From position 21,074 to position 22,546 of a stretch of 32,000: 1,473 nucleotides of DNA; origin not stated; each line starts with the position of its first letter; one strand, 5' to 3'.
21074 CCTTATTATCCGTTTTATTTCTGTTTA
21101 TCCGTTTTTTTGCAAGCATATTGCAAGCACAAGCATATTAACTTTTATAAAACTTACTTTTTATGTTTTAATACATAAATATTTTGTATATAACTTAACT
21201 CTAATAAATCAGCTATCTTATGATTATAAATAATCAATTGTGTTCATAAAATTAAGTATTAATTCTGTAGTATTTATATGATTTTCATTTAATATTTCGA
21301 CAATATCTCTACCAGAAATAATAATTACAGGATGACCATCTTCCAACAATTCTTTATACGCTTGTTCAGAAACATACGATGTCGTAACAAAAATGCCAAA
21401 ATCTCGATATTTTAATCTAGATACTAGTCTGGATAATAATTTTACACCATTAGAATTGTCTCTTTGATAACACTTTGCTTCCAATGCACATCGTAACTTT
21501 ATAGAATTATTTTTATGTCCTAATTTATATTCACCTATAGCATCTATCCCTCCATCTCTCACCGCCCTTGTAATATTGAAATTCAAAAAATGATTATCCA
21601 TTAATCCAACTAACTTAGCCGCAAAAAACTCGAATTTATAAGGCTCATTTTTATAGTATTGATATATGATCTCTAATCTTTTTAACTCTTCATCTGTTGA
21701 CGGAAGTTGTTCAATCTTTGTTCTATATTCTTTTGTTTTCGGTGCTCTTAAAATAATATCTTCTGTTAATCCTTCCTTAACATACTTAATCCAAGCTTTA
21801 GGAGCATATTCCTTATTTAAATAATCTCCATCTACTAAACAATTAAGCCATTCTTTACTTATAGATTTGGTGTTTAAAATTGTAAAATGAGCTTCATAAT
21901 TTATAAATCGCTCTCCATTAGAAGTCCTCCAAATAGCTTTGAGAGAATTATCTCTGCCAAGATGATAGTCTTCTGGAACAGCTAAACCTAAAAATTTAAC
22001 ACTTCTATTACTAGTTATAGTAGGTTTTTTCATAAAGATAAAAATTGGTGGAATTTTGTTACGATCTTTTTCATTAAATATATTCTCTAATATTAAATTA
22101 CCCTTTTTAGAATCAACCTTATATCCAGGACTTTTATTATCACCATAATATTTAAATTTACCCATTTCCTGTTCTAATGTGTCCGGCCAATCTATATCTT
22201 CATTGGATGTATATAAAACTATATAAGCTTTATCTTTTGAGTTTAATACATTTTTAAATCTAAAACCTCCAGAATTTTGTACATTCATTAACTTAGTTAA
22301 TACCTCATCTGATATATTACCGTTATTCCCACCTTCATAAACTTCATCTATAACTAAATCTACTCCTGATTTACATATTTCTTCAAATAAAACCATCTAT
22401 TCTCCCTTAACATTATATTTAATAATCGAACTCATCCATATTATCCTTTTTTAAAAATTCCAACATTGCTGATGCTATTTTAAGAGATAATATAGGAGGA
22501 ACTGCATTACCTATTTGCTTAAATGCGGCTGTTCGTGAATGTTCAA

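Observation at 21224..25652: Three-gene module: C5-MTase, MORC-like GHKL ATPase-nuclease fusion and SRA-like/Mrr nuclease, a candidate uncharacterised defence system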

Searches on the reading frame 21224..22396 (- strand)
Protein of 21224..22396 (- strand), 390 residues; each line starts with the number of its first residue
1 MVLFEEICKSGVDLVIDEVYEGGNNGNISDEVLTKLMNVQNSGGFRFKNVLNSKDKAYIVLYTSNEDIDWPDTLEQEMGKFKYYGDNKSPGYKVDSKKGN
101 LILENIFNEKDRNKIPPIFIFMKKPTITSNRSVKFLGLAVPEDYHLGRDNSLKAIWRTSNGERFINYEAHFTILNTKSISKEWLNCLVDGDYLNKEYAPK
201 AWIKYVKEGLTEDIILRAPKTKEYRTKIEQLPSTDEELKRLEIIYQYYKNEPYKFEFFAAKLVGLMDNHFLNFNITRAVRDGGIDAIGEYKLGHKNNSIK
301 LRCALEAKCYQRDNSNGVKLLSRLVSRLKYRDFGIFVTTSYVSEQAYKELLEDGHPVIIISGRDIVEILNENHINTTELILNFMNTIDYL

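Call 3: search_protein_families(library=pfam, proteins=[window:21224-22396:-], max_evalue=0.01)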
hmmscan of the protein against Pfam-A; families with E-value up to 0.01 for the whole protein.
window:21224-22396:- (390 aa): 2 families
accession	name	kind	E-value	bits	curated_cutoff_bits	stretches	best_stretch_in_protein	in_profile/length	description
PF18062.7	RE_AspBHI_N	-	6.5e-52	176.2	27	1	26-209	2-184/185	Restriction endonuclease AspBHI N-terminal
PF04471.18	Mrr_cat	-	6.2e-14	52.5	21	1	249-369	3-115/115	Restriction endonuclease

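Call 4: search_protein_families(library=padloc, proteins=[window:21224-22396:-], max_evalue=0.01)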
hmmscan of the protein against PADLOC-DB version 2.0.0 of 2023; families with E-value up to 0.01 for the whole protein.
window:21224-22396:- (390 aa): 6 families
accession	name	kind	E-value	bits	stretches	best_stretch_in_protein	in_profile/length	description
PDLC03203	mREase_II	-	1.5e-131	437.2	1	11-384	11-386/393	Type II methyl-directed restriction enzyme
PDLC03206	mREase_II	-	3.1e-38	129.4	1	65-371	77-398/434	Type II methyl-directed restriction enzyme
PDLC04806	PDC-S02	-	6.5e-11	40.1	1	235-374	170-305/324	-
PDLC04819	PDC-S02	-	7e-08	30.1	1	249-372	195-309/334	-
PDLC04796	PDC-S02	-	5.6e-07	26.8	1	180-377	176-365/390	-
PDLC03657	mREase_IV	-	0.00017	19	1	240-376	162-298/317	Type IV methyl-directed restriction enzyme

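Call 5: search_protein_families(library=ncbifam, proteins=[window:21224-22396:-], max_evalue=0.01)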
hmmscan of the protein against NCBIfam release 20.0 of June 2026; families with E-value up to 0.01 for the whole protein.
window:21224-22396:- (390 aa): 0 families

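Call 25: search_solved_structures(query=window:21224-22396:-, max_evalue=0.01, show_alignments=1)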
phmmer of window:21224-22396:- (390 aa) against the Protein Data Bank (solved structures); distinct sequences matched with E-value up to 0.01: 3.
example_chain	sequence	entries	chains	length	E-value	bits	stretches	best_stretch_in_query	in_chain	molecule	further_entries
4oc8_A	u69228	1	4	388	3e-77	263.2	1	10-377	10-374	restriction endonuclease AspBHI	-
4rzl_A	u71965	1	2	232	2.2e-49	171.5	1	10-190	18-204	Restriction endonuclease LpnPI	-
4f0p_A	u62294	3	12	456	5.4e-22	81.3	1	65-366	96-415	Restriction endonuclease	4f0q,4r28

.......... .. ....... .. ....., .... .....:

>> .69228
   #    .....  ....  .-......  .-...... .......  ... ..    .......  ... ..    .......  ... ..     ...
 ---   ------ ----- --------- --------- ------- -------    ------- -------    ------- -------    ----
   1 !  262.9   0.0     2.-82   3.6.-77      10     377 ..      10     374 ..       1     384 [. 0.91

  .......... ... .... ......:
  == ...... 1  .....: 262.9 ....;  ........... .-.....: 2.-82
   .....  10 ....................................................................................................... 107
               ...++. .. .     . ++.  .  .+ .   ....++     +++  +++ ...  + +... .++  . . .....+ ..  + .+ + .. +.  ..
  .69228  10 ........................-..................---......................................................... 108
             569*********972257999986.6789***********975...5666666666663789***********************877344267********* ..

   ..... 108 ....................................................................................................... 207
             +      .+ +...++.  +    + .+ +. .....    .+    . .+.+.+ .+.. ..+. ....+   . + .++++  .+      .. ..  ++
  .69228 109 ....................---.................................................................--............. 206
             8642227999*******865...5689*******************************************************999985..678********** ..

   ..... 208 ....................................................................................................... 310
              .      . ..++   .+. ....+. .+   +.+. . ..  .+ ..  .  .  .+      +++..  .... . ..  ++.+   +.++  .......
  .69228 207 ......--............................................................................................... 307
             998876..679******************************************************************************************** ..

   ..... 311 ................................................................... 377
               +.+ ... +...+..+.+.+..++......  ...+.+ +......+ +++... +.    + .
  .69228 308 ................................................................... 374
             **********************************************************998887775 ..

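Call 33: find_homologous_proteins(query=window:21224-22396:-, max_evalue=0.00001)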
Query window:21224-22396:- (390 aa): 1337 proteins with E <= 0.00001 among 4577 candidates; the best 120 are listed.
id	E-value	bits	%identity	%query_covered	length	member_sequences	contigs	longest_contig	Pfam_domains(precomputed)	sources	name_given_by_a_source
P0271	2.2e-257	871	98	100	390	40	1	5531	PF18062.9,PF04471.19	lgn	-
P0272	2.0e-224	763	84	100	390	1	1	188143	PF18062.9,PF04471.19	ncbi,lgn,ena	-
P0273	2.2e-222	756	85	100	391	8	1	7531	PF18062.9,PF04471.19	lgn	-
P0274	9.9e-222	754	84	100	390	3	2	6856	PF18062.9,PF04471.19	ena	-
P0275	1.6e-221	753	83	100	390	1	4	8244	PF18062.9,PF04471.19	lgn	-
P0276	3.4e-221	752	83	100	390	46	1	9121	PF18062.9,PF04471.19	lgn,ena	-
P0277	1.9e-220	749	83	100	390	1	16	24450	PF18062.9,PF04471.19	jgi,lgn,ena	jgi:restriction endonuclease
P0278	3.5e-220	749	83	100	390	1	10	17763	PF18062.9,PF04471.19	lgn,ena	-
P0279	3.6e-220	749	83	100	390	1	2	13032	PF18062.9,PF04471.19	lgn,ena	-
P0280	3.6e-220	749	83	100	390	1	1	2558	PF18062.9,PF04471.19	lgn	-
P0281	6.1e-220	748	83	100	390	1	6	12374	PF18062.9,PF04471.19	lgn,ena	-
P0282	1.2e-219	747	83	100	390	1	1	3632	PF18062.9,PF04471.19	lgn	-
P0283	1.9e-219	746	83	100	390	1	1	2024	PF18062.9,PF04471.19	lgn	-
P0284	3.0e-219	745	83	100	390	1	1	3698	PF18062.9,PF04471.19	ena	-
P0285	5.1e-219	745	82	100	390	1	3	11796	PF18062.9,PF04471.19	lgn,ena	-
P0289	1.2e-204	697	77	100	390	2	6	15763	PF18062.9,PF04471.19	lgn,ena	-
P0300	3.3e-161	554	61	99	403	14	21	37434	PF18062.9,PF04471.19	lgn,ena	-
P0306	7.1e-107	376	48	93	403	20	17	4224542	PF18062.9,PF04471.19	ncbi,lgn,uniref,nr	ncbi:restriction endonuclease [Bacillus subtilis]|uniref:restriction endonuclease n=1 Tax=Bacillus T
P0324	2.0e-100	354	46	98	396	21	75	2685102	PF18062.9,PF04471.19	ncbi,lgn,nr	ncbi:restriction endonuclease [Staphylococcus simulans]|nr:restriction endonuclease [Staphylococcus 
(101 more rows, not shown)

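Call 34: find_encoding_contigs(protein=P0272, flank=7000, max_places=2)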
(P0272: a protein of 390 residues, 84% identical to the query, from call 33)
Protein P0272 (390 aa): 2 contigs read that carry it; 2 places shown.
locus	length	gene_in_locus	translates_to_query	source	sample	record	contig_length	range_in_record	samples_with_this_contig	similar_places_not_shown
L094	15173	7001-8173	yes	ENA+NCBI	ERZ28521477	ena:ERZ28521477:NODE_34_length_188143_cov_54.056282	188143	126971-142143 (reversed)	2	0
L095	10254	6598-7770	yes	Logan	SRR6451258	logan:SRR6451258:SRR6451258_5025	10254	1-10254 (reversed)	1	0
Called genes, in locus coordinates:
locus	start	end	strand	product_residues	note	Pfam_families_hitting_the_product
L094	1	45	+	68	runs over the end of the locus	PF12797:Fer4_2 (faint), PF13237:Fer4_10 (weak), PF12837:Fer4_6 (faint), PF14697:Fer4_21, PF00037:Fer4 (faint), PF13183:Fer4_8 (faint), PF13187:Fer4_9 (weak), PF12838:Fer4_7 (weak), +1 more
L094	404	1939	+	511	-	PF00117:GATase, PF07722:Peptidase_C26, PF02540:NAD_synthase (faint), PF03054:tRNA_Me_trans (faint), PF00958:GMP_synt_C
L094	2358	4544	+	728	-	PF13589:HATPase_c_3, PF02518:HATPase_c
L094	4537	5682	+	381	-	-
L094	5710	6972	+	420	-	PF00145:DNA_methylase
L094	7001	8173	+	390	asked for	PF18062:RE_AspBHI_N, PF04471:Mrr_cat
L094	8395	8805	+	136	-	-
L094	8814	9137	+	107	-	-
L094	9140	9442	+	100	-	-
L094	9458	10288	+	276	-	PF02527:GidB (weak), PF13489:Methyltransf_23, PF00398:RrnaAD, PF13847:Methyltransf_31, PF08241:Methyltransf_11, PF08242:Methyltransf_12, PF13649:Methyltransf_25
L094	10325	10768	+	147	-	PF13673:Acetyltransf_10, PF00583:Acetyltransf_1, PF13527:Acetyltransf_9 (weak), PF13508:Acetyltransf_7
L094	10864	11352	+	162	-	PF13527:Acetyltransf_9, PF00583:Acetyltransf_1, PF13673:Acetyltransf_10, PF13508:Acetyltransf_7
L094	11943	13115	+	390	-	PF01497:Peripla_BP_2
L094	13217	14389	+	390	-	PF01497:Peripla_BP_2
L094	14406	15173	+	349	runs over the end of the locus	PF01032:FecCD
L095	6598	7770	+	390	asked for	PF18062:RE_AspBHI_N, PF04471:Mrr_cat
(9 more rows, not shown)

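Call 35: find_encoding_contigs(protein=P0277, flank=7000, max_places=3)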
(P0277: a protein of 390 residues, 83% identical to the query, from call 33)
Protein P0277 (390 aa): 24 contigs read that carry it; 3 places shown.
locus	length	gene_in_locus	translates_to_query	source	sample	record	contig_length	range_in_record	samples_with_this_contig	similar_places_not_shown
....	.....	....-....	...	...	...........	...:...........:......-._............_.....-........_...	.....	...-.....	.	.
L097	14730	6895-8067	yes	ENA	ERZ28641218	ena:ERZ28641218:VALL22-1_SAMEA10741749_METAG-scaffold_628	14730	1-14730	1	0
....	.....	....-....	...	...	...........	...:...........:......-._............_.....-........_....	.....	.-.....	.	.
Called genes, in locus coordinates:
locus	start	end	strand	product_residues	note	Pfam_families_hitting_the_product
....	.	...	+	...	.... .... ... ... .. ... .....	?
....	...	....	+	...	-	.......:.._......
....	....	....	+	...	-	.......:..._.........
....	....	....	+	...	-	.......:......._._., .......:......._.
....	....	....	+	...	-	-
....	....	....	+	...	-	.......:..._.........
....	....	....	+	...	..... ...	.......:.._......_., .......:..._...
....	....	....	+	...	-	-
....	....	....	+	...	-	-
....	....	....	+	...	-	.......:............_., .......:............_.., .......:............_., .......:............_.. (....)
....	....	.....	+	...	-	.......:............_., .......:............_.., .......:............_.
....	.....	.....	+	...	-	-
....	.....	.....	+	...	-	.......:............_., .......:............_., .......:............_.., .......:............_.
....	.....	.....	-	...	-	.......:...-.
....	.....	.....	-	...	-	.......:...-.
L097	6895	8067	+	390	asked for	PF18062:RE_AspBHI_N, PF04471:Mrr_cat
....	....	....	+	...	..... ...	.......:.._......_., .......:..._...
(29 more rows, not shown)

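Call 36: find_encoding_contigs(protein=P0289, flank=7000, max_places=3)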
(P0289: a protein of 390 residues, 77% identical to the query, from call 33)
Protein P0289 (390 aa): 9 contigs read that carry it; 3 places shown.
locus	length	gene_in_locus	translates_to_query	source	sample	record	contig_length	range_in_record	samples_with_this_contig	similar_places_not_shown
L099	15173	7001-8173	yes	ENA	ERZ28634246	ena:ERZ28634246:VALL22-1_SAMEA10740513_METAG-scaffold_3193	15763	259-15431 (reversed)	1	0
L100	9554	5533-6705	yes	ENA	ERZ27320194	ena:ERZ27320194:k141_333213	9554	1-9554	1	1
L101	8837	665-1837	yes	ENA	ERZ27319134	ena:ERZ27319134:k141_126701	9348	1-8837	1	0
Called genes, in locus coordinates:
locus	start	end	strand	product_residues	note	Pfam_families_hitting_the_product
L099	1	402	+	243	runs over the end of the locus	?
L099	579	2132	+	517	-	PF00117:GATase, PF07722:Peptidase_C26, PF02540:NAD_synthase, PF00958:GMP_synt_C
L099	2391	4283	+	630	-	-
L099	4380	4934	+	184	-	-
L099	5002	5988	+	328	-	PF00145:DNA_methylase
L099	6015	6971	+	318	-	PF09556:RE_HaeIII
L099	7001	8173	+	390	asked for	PF18062:RE_AspBHI_N, PF04471:Mrr_cat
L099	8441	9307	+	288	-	PF13310:Virulence_RhuM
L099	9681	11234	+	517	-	PF27347:YeeR_C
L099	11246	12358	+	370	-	-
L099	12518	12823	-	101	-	-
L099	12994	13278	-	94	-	-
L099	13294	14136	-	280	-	-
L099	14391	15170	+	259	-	-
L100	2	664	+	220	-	?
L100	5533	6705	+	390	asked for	PF18062:RE_AspBHI_N, PF04471:Mrr_cat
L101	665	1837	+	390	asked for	PF18062:RE_AspBHI_N, PF04471:Mrr_cat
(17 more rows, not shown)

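Call 52: find_encoding_contigs(protein=P0300, flank=6000, max_places=3)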
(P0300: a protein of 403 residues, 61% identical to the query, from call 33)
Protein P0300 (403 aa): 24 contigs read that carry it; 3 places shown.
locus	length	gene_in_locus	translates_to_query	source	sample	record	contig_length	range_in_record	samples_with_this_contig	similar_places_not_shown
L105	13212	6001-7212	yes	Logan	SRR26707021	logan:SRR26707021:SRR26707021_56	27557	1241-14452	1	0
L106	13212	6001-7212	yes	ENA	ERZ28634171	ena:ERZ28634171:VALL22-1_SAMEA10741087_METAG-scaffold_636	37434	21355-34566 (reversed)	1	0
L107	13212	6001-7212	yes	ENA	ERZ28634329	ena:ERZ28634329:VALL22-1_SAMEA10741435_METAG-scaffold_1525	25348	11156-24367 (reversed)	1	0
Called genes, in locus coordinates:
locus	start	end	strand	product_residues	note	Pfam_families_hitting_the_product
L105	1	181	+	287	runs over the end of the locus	PF07690:MFS_1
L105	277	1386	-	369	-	PF03990:DUF348, PF07501:G5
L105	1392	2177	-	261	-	PF01026:TatD_DNase, PF01979:Amidohydro_1 (weak)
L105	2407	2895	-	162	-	PF04073:tRNA_edit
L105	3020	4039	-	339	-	PF08450:SGL (faint), PF10282:Lactonase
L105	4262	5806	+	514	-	PF00117:GATase, PF07722:Peptidase_C26, PF02540:NAD_synthase (weak), PF03054:tRNA_Me_trans (faint), PF00958:GMP_synt_C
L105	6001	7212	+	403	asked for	PF18062:RE_AspBHI_N, PF04471:Mrr_cat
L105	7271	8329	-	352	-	-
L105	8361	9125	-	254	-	PF09553:RE_Eco47II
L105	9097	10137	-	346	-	PF00145:DNA_methylase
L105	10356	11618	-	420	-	-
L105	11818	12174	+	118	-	-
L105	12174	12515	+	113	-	-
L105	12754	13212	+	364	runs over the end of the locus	-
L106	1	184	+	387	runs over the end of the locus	PF07690:MFS_1, PF00083:Sugar_tr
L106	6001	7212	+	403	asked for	PF18062:RE_AspBHI_N, PF04471:Mrr_cat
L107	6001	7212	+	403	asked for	PF18062:RE_AspBHI_N, PF04471:Mrr_cat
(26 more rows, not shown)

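Call 53: find_encoding_contigs(protein=P0324, flank=6000, max_places=2)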
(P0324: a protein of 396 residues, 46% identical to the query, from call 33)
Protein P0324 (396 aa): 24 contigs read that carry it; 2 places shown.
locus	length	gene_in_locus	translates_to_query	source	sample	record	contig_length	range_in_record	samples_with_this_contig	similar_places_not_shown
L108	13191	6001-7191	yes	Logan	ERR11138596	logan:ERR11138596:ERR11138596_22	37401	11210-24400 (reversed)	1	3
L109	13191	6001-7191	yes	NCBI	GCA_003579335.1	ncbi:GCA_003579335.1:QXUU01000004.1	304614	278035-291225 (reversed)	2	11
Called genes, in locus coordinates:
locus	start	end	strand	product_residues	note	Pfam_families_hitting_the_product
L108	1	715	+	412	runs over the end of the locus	PF00364:Biotin_lipoyl, PF25917:BSH_RND (weak), PF25984:BSH_YknX (weak), PF25997:BSH_YhbJ, PF02817:E3_binding, PF00198:2-oxoacid_dh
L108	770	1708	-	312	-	PF01791:DeoC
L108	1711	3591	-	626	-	PF02302:PTS_IIB, PF25554:PTS_EIIB_BC_N, PF02378:PTS_EIIC, PF00359:PTS_EIIA_2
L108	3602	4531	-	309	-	PF00294:PfkB, PF08543:Phos_pyr_kin (weak)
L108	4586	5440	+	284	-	PF01418:HTH_6, PF01380:SIS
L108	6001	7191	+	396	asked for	PF18062:RE_AspBHI_N, PF04471:Mrr_cat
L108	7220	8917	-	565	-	PF04851:ResIII (weak), PF02562:PhoH (faint), PF13245:AAA_19, PF09848:SLFN-g3_helicase, PF13361:UvrD_C (weak), PF13538:UvrD_C_2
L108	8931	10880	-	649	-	-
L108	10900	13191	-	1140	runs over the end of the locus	PF00270:DEAD (faint), PF00271:Helicase_C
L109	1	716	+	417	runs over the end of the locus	PF00364:Biotin_lipoyl, PF25917:BSH_RND (weak), PF25984:BSH_YknX (weak), PF25997:BSH_YhbJ, PF02817:E3_binding, PF00198:2-oxoacid_dh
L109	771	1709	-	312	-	PF01791:DeoC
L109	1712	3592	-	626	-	PF02302:PTS_IIB, PF25554:PTS_EIIB_BC_N, PF02378:PTS_EIIC, PF00359:PTS_EIIA_2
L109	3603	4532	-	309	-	PF00294:PfkB, PF08543:Phos_pyr_kin (weak)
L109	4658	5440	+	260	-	PF01418:HTH_6, PF01380:SIS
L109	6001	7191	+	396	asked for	PF18062:RE_AspBHI_N, PF04471:Mrr_cat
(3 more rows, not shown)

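Call 54: find_encoding_contigs(protein=P0306, flank=6000, max_places=2)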
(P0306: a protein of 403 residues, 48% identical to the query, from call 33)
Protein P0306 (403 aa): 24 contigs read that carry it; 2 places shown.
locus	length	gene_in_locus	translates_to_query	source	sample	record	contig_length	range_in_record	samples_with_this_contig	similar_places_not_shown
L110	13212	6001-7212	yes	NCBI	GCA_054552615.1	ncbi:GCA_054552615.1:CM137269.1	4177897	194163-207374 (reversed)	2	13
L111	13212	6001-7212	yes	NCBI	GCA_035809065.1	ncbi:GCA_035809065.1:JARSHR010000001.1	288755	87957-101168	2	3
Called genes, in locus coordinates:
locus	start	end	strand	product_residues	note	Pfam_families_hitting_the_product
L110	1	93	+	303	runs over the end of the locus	PF00781:DAGK_cat, PF01513:NAD_kinase (weak), PF19279:YegS_C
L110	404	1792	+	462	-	PF01938:TRAM, PF05175:MTS (faint), PF05958:tRNA_U5-meth_tr, PF02475:TRM5-TYW2_MTfase (weak), PF06325:PrmA (weak), PF09445:Methyltransf_15 (weak), PF13649:Methyltransf_25, PF13847:Methyltransf_31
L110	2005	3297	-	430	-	PF00145:DNA_methylase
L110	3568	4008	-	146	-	PF03852:Vsr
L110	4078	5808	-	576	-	-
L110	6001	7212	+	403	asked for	PF18062:RE_AspBHI_N, PF04471:Mrr_cat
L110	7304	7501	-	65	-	-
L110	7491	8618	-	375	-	PF18801:RapH_N, PF13174:TPR_6 (faint), PF00515:TPR_1 (faint), PF07719:TPR_2 (faint), PF13181:TPR_8 (faint), PF17874:TPR_MalT (weak), PF13424:TPR_12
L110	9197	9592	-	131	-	PF14112:DUF4284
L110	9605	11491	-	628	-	PF04740:LXG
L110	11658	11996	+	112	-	-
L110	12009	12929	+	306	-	PF18899:DUF5655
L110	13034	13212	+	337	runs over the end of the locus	-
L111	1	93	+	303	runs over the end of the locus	PF00781:DAGK_cat, PF01513:NAD_kinase (weak), PF19279:YegS_C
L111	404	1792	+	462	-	PF01938:TRAM, PF05175:MTS (faint), PF05958:tRNA_U5-meth_tr, PF02475:TRM5-TYW2_MTfase (weak), PF06325:PrmA (weak), PF09445:Methyltransf_15 (weak), PF13649:Methyltransf_25, PF13847:Methyltransf_31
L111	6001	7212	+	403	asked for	PF18062:RE_AspBHI_N, PF04471:Mrr_cat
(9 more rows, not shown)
